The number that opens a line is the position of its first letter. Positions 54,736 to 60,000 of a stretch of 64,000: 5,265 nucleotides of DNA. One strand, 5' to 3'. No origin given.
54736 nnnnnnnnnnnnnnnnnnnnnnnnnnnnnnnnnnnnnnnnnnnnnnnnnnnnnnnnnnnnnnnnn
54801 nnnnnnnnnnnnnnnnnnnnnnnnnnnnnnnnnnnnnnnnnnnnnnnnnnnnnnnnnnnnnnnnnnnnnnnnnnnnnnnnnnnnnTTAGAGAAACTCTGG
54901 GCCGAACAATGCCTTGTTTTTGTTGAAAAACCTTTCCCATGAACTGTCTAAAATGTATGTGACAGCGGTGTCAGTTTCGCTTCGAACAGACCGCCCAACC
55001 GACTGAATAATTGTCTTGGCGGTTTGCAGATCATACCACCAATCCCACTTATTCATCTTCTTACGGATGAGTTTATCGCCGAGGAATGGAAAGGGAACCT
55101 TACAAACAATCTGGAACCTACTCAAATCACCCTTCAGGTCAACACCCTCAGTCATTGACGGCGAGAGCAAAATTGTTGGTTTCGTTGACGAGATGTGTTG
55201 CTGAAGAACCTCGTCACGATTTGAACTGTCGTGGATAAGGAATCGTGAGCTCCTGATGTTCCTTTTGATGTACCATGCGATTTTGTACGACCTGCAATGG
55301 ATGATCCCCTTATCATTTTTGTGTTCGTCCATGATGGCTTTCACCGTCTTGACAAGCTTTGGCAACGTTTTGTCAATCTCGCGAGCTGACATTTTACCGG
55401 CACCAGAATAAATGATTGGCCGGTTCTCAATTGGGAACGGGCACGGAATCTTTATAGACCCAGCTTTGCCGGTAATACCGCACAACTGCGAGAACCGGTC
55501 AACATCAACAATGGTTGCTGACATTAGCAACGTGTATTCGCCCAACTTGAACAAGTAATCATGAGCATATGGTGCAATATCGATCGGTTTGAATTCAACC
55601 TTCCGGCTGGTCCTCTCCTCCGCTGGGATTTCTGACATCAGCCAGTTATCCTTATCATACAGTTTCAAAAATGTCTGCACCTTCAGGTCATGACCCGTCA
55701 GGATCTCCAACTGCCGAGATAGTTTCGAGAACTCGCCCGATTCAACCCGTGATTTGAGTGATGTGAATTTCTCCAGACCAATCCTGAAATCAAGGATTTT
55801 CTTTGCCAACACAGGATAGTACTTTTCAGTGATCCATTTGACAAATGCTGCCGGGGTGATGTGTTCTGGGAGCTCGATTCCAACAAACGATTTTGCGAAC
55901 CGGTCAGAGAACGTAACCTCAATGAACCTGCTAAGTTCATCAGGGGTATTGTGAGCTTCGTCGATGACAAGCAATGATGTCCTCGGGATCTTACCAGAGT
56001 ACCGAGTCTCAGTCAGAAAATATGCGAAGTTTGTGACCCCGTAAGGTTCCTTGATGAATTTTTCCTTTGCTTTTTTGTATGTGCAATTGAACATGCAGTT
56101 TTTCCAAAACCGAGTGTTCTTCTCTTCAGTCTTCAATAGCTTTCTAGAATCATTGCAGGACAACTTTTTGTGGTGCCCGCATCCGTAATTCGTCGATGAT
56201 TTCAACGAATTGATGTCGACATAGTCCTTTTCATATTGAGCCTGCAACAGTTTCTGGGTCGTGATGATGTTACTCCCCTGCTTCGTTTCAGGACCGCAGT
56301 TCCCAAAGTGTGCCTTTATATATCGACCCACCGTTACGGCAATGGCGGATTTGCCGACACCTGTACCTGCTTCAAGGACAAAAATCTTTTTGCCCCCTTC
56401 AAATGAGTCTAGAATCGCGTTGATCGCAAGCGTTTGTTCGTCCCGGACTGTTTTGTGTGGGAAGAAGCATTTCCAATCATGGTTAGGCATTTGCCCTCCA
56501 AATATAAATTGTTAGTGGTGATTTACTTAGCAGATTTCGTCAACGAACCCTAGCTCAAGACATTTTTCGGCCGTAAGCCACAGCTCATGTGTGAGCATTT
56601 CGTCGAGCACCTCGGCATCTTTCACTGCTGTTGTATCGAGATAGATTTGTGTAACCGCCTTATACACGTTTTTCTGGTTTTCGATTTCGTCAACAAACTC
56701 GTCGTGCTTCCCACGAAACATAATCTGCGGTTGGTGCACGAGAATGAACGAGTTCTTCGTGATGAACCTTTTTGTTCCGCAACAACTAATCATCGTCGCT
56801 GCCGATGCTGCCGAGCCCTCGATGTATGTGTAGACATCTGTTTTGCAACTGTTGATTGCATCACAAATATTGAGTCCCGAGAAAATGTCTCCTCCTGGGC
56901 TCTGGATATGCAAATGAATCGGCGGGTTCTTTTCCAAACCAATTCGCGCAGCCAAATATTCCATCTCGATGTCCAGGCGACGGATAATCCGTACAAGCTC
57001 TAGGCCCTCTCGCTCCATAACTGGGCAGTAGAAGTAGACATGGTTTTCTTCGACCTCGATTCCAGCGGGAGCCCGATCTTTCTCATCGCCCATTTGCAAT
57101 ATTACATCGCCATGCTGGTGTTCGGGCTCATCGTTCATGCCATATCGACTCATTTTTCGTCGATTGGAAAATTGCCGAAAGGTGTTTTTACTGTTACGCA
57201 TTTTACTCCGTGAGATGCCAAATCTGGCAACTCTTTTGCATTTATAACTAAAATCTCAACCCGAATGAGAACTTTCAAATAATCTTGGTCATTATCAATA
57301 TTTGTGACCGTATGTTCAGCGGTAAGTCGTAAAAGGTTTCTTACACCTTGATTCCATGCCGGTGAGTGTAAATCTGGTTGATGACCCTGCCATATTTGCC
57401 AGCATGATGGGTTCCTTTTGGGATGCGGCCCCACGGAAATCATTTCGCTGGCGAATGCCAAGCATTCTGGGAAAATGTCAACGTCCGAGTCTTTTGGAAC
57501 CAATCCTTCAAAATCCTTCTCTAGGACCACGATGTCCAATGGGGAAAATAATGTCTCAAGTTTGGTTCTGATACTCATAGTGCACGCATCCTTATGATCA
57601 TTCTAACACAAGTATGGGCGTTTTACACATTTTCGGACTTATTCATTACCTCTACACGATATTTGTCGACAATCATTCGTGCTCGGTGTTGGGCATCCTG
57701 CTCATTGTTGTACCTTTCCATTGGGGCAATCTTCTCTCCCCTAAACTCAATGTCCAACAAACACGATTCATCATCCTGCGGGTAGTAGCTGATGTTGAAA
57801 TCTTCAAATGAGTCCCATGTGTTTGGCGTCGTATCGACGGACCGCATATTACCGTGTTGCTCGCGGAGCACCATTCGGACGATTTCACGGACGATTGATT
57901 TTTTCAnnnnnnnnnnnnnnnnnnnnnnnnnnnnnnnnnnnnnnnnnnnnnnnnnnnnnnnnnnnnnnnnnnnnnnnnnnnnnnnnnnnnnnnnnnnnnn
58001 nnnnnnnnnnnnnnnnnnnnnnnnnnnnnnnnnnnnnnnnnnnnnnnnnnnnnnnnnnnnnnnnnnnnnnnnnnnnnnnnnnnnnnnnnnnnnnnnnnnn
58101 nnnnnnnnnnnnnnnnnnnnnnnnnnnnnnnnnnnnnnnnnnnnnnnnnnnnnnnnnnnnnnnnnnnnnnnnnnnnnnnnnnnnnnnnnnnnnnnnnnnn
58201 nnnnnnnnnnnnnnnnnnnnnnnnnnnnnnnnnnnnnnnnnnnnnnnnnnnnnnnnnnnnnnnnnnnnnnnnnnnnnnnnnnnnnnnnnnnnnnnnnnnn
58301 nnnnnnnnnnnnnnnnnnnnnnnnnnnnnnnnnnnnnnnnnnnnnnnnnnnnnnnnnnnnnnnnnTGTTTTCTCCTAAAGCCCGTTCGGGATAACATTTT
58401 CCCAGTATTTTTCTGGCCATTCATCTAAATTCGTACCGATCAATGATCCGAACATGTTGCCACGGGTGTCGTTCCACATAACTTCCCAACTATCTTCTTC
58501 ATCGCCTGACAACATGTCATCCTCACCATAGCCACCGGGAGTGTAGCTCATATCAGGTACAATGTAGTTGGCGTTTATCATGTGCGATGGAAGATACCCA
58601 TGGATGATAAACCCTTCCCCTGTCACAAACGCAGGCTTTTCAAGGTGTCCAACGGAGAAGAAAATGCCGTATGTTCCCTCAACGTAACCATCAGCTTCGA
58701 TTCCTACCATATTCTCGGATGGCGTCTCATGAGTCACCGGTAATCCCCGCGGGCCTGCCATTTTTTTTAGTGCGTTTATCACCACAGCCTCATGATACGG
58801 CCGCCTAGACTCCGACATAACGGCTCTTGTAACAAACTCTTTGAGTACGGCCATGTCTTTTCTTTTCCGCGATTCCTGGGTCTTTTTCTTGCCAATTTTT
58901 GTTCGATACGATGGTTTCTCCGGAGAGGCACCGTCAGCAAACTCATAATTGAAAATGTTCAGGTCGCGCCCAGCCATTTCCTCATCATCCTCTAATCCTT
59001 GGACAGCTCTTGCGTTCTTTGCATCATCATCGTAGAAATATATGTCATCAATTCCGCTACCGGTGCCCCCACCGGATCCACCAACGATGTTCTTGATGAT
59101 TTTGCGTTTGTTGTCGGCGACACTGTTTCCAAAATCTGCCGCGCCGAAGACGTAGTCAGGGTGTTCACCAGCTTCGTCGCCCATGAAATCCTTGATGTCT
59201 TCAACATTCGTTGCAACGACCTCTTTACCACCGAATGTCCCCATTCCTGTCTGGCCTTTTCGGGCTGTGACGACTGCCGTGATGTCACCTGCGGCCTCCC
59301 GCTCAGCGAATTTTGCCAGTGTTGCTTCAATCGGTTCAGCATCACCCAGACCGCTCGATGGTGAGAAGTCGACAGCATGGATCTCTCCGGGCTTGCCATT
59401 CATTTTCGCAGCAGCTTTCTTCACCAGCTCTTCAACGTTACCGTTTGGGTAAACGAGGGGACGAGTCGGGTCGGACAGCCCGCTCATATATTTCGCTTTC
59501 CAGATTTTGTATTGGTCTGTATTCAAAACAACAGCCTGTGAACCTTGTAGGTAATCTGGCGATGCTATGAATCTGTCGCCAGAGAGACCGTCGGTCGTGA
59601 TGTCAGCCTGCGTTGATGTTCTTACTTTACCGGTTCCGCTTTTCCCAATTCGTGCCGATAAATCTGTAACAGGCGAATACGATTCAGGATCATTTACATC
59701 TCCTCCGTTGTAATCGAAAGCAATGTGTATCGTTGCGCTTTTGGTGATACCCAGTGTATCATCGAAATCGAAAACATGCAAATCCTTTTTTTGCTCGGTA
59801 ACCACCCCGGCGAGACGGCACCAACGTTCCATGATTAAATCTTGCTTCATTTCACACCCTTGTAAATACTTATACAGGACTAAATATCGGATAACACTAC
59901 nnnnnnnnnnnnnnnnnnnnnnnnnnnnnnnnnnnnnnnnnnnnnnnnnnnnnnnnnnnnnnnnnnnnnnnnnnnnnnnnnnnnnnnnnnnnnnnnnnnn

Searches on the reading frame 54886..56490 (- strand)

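Call 11: search_protein_families(library=phrogs, proteins=[window:54886-56490:-], max_evalue=0.001)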
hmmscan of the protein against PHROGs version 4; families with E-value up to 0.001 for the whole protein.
window:54886-56490:- (534 aa): 2 families
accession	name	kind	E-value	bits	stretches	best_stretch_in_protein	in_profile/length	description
phrog_2488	-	DNA, RNA and nucleotide metabolism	7.1e-101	339.7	1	7-529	11-568/579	DNA helicase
phrog_16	-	DNA, RNA and nucleotide metabolism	7.6e-10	38.6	1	11-185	269-391/986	DNA helicase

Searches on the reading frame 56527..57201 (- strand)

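Call 11: search_protein_families(library=phrogs, proteins=[window:56527-57201:-], max_evalue=0.001)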
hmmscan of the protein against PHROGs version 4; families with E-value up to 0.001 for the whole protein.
window:56527-57201:- (224 aa): 12 families
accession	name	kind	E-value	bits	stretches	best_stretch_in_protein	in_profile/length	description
phrog_94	-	head and packaging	1.2e-42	148.3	1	92-223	117-249/622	head maturation protease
phrog_133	-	head and packaging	7.3e-31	108.5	1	93-223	49-178/668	head maturation protease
phrog_2976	-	head and packaging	2.3e-29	104.3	1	89-223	48-181/394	head maturation protease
phrog_3348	-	unknown function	2.2e-24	87.5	1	93-223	68-197/386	-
phrog_1684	-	head and packaging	4.6e-24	86.4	1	93-222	73-201/284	head maturation protease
phrog_1827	-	other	1.6e-20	74.3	1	92-213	52-172/202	ATP-dependent protease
phrog_53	-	head and packaging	6.4e-14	53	1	95-151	120-178/583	head maturation protease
phrog_11747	-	unknown function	1.2e-08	35.4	1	82-166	52-137/290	-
phrog_23753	-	head and packaging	4.3e-08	34.1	1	95-223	44-171/298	head maturation protease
phrog_13984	-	unknown function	5.2e-08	34.1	1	95-153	63-121/123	-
phrog_5410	-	other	4.1e-07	30.5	1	94-213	57-175/323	ATP-dependent protease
phrog_33547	-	unknown function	2.2e-06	27.9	1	91-221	28-156/357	-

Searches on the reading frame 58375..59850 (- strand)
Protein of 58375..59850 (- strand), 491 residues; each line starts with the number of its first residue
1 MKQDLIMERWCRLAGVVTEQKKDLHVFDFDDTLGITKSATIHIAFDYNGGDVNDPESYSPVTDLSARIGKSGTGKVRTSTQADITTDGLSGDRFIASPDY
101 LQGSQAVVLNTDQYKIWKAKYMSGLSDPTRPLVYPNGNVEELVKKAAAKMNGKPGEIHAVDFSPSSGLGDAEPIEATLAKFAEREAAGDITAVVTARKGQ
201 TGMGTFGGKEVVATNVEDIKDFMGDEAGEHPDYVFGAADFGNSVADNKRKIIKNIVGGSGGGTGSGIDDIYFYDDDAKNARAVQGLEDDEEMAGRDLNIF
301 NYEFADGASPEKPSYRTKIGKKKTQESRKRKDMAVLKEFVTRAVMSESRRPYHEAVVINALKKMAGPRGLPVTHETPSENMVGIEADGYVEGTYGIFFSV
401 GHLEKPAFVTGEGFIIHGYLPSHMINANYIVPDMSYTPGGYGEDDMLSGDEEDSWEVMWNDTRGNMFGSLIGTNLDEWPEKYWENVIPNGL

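Call 11: search_protein_families(library=phrogs, proteins=[window:58375-59850:-], max_evalue=0.001)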
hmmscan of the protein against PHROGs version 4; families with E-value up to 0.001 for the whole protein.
window:58375-59850:- (491 aa): 0 families

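Call 67: find_encoding_contigs(protein=window:58375-59850:-, flank=10000, max_places=1)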
Protein window:58375-59850:- (491 aa): 14 contigs read that carry it; 1 place shown.
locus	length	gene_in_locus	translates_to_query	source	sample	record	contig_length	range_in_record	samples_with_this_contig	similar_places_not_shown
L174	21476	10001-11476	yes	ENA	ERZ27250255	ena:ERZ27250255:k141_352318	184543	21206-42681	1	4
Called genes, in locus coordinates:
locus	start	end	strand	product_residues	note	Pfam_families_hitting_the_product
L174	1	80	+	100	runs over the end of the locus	-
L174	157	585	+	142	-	-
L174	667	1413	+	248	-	-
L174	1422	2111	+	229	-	-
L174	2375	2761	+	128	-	-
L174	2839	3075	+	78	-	-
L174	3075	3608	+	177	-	-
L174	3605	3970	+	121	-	-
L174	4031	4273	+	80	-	-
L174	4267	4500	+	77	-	-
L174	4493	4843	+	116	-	-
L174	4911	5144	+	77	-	-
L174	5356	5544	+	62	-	-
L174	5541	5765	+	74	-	-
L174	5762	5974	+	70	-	-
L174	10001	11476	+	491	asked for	-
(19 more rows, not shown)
